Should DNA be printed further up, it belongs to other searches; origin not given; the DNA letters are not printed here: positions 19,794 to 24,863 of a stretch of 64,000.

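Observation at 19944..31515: Candidate uncharacterised defence or DNA-surveillance locus: two helicase-nuclease fusions bracketing a zinc-ribbon-WYL protein, with a DUF559-like endonuclease, a Zn-finger protein and a Macro domain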

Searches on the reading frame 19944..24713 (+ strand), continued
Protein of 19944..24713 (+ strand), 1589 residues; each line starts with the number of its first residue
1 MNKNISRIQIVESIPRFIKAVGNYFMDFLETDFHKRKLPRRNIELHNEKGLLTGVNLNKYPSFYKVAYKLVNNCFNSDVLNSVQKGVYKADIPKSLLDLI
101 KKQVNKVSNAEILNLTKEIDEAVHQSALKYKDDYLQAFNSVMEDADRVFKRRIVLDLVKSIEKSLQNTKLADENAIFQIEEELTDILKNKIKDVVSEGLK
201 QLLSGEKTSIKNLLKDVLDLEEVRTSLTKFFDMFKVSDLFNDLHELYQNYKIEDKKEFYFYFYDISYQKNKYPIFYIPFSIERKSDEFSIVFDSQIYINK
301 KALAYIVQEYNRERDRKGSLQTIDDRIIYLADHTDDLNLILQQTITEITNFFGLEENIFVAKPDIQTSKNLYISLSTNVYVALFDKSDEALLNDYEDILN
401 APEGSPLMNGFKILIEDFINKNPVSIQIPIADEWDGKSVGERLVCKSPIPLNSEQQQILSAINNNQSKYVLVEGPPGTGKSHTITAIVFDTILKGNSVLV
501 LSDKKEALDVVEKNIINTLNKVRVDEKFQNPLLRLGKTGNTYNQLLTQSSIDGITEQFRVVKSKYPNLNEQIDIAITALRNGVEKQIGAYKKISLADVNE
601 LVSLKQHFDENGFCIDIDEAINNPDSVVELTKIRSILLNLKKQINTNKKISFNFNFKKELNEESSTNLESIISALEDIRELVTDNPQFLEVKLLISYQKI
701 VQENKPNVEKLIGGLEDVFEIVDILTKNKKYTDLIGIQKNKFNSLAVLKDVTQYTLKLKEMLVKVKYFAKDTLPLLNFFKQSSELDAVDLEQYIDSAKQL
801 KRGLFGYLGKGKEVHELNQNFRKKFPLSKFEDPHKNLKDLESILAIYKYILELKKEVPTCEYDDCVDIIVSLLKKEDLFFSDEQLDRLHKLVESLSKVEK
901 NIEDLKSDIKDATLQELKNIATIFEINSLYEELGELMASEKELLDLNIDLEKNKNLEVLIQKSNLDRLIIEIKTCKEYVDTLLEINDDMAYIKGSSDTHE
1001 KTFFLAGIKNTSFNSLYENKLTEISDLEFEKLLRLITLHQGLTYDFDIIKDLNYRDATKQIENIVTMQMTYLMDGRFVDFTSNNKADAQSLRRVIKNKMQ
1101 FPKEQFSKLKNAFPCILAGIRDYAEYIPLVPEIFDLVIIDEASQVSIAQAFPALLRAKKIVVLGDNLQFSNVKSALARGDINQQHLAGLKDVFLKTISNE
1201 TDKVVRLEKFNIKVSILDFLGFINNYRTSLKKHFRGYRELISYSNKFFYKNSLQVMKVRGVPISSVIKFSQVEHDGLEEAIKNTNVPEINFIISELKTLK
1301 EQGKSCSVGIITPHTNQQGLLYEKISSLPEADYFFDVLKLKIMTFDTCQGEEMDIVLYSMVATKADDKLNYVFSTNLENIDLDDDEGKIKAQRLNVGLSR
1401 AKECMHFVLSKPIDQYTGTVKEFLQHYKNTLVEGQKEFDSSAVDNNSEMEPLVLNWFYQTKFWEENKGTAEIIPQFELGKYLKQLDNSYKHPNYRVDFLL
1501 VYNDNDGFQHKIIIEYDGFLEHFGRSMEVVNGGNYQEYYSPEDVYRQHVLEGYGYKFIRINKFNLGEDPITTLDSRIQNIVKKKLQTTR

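Call 36: find_encoding_contigs(protein=P0163, flank=8000, max_places=4)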
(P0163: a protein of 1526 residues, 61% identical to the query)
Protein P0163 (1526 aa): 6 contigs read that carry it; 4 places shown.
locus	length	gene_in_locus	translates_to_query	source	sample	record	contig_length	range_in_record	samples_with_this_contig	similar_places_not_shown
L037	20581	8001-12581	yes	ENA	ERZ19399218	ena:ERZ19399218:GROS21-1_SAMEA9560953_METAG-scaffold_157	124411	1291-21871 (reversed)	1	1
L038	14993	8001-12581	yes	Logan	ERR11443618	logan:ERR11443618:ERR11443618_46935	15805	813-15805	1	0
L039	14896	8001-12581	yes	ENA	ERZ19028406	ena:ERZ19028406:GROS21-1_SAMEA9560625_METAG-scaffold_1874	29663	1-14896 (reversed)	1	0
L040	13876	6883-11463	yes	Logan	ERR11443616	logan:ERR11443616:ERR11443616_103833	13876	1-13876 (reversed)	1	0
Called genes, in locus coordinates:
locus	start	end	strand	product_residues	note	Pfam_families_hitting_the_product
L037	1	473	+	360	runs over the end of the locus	PF13651:EcoRI_methylase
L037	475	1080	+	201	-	PF10544:T5orf172, PF13455:MUG113 (weak)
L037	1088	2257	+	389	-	PF03235:GmrSD_N, PF01844:HNH (weak)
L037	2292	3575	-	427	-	PF00239:Resolvase, PF07508:Recombinase, PF13408:Zn_ribbon_recom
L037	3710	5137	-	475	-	-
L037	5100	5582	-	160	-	-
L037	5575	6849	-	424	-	PF01555:N6_N4_Mtase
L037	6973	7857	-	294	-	-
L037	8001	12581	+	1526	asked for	PF01443:Viral_helicase1 (faint), PF13086:AAA_11, PF13245:AAA_19 (faint), PF13604:AAA_30 (faint), PF13086:AAA_11 (weak), PF13087:AAA_12, PF01396:Zn_ribbon_Top1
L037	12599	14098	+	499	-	PF11074:DUF2779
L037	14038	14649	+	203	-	-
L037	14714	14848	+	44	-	-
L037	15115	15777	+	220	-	PF00551:Formyl_trans_N (faint)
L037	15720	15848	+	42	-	-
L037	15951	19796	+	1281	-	PF18076:FGAR-AT_N, PF02769:AIRS_C, PF22689:FGAR-AT_PurM_N-like, PF02769:AIRS_C, PF13507:GATase_5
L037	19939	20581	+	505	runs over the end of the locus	PF00215:OMPdecase, PF00156:Pribosyltran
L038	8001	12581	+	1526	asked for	PF01443:Viral_helicase1 (faint), PF13086:AAA_11, PF13245:AAA_19 (faint), PF13604:AAA_30 (faint), PF13086:AAA_11 (weak), PF13087:AAA_12, PF01396:Zn_ribbon_Top1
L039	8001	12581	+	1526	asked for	PF01443:Viral_helicase1 (faint), PF13086:AAA_11, PF13245:AAA_19 (faint), PF13604:AAA_30 (faint), PF13086:AAA_11 (weak), PF13087:AAA_12, PF01396:Zn_ribbon_Top1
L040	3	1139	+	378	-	?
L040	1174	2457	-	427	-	PF00239:Resolvase, PF07508:Recombinase, PF13408:Zn_ribbon_recom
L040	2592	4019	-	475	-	-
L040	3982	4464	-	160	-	-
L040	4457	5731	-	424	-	PF01555:N6_N4_Mtase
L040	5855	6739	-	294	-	-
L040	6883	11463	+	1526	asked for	PF01443:Viral_helicase1 (faint), PF13086:AAA_11, PF13245:AAA_19 (faint), PF13604:AAA_30 (faint), PF13086:AAA_11 (weak), PF13087:AAA_12, PF01396:Zn_ribbon_Top1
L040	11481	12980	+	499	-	PF11074:DUF2779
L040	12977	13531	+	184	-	-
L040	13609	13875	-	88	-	?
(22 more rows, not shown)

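Call 49: search_protein_families(library=pfam, proteins=[L037:12599-14098:+, L035:12619-13281:+], max_evalue=0.01)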
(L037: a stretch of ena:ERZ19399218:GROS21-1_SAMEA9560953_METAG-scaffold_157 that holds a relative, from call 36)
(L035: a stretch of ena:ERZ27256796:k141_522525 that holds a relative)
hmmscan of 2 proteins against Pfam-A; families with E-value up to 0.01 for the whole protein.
L037:12599-14098:+ (499 aa): 1 family
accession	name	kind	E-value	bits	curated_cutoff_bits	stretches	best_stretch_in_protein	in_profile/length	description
PF11074.14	DUF2779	-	2.7e-40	138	23.3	1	303-428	1-126/126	Domain of unknown function(DUF2779)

L035:12619-13281:+ (220 aa): 1 family
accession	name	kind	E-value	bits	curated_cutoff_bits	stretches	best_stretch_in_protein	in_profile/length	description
PF12705.13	PDDEXK_1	-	1.6e-08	35.2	22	1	6-214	2-242/247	PD-(D/E)XK nuclease superfamily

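Call 61: search_protein_families(library=padloc, proteins=[L037:12599-14098:+, L037:6973-7857:-, L037:8001-12581:+], max_evalue=0.001)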
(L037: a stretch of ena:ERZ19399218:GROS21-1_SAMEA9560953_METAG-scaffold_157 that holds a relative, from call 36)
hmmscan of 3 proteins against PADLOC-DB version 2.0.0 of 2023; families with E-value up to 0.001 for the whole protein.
L037:12599-14098:+ (499 aa): 0 families

L037:6973-7857:- (294 aa): 0 families

L037:8001-12581:+ (1526 aa): 7 families
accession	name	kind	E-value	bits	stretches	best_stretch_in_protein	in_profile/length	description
PDLC05009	PDC-S37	-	3.7e-43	145.6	2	957-1240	928-1194/1550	-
PDLC03924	MkoC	-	6.6e-38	128.5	2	965-1237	669-938/1136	-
PDLC03920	MkoA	-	6.8e-38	128.6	2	966-1238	791-1071/1112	-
PDLC03921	MkoA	-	5.4e-22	75.4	2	962-1236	1292-1560/1607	-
PDLC02194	Hhe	-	8.9e-20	67.6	2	946-1241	1360-1636/1911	-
PDLC04140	mad8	-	1.1e-05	23.2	1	472-664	30-182/314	mads_8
PDLC02895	DpdJ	-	0.00092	14.1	0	966-1054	192-280/2112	DpdJ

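Call 66: find_encoding_contigs(protein=P0109, flank=10000, max_places=4)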
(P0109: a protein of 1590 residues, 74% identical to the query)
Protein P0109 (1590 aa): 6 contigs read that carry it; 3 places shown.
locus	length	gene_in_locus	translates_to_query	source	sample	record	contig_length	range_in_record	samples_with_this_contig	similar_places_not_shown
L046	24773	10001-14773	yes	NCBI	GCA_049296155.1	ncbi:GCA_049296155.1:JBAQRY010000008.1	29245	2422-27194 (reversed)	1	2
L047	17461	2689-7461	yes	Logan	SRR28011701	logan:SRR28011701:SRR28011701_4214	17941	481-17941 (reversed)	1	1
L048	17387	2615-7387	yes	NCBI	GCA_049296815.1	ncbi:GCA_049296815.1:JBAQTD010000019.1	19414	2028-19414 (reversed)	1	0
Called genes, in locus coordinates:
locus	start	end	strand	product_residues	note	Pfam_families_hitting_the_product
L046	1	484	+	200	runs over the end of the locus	PF09335:VTT_dom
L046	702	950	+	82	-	-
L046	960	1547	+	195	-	PF03703:bPH_2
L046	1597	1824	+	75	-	PF04070:DUF378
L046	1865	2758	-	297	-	PF02557:VanY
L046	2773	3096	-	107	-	PF11009:BrxC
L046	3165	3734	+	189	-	PF09335:VTT_dom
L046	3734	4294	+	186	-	PF00398:RrnaAD (weak), PF05175:MTS (weak), PF13649:Methyltransf_25 (weak)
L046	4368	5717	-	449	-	-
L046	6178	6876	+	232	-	-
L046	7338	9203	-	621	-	PF00239:Resolvase, PF07508:Recombinase (weak)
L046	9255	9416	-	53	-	-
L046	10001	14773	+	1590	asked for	PF01443:Viral_helicase1 (faint), PF13086:AAA_11, PF13245:AAA_19 (faint), PF13604:AAA_30 (faint), PF13086:AAA_11 (weak), PF13087:AAA_12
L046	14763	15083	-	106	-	-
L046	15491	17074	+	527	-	PF11074:DUF2779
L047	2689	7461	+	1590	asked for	PF01443:Viral_helicase1 (faint), PF13086:AAA_11, PF13245:AAA_19 (faint), PF13604:AAA_30 (faint), PF13086:AAA_11 (weak), PF13087:AAA_12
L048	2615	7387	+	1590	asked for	PF01443:Viral_helicase1 (faint), PF13086:AAA_11, PF13245:AAA_19 (faint), PF13604:AAA_30 (faint), PF13086:AAA_11 (weak), PF13087:AAA_12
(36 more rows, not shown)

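Call 67: find_encoding_contigs(protein=P0132, flank=10000, max_places=3)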
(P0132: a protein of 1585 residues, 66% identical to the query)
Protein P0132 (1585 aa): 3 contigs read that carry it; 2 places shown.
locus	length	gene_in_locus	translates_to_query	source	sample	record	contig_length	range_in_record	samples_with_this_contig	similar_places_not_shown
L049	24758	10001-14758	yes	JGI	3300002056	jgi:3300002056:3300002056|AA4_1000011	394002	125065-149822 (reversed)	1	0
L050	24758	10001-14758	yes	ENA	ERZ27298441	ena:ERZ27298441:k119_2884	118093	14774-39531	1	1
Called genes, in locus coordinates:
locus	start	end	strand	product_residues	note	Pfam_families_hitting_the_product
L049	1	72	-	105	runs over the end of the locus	PF01035:DNA_binding_1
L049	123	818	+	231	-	PF00483:NTP_transferase, PF12804:NTP_transf_3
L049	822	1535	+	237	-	PF00483:NTP_transferase, PF12804:NTP_transf_3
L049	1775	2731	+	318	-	PF10096:DUF2334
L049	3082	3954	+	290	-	PF03462:PCRF, PF00472:RF-1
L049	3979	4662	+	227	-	PF02463:SMC_N (weak), PF00005:ABC_tran, PF00931:NB-ARC (faint), PF13304:AAA_21 (weak)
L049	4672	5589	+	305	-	PF18075:FtsX_ECD, PF02687:FtsX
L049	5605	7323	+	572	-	PF06418:CTP_synth_N, PF00117:GATase, PF07722:Peptidase_C26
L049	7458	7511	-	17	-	-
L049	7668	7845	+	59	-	-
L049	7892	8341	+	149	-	-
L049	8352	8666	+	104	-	-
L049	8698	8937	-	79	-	-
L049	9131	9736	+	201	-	-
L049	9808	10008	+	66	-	PF12728:HTH_17, PF13411:MerR_1 (weak), PF00376:MerR (weak)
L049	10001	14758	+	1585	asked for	PF13245:AAA_19 (faint), PF09848:SLFN-g3_helicase (weak), PF13086:AAA_11, PF13604:AAA_30 (weak), PF13087:AAA_12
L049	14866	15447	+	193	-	PF13280:WYL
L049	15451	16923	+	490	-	PF11074:DUF2779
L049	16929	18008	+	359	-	-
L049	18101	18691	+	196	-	PF04471:Mrr_cat, PF01396:Zn_ribbon_Top1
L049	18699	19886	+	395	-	-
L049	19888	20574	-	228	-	-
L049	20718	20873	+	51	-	-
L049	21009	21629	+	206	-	PF00574:CLP_protease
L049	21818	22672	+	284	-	-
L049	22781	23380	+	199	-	PF13489:Methyltransf_23 (weak), PF08241:Methyltransf_11 (weak), PF08242:Methyltransf_12 (weak), PF13649:Methyltransf_25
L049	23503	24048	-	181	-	-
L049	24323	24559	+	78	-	PF00313:CSD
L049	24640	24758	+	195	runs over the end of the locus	PF00265:TK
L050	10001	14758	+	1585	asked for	PF13245:AAA_19 (faint), PF09848:SLFN-g3_helicase (weak), PF13086:AAA_11, PF13604:AAA_30 (weak), PF13087:AAA_12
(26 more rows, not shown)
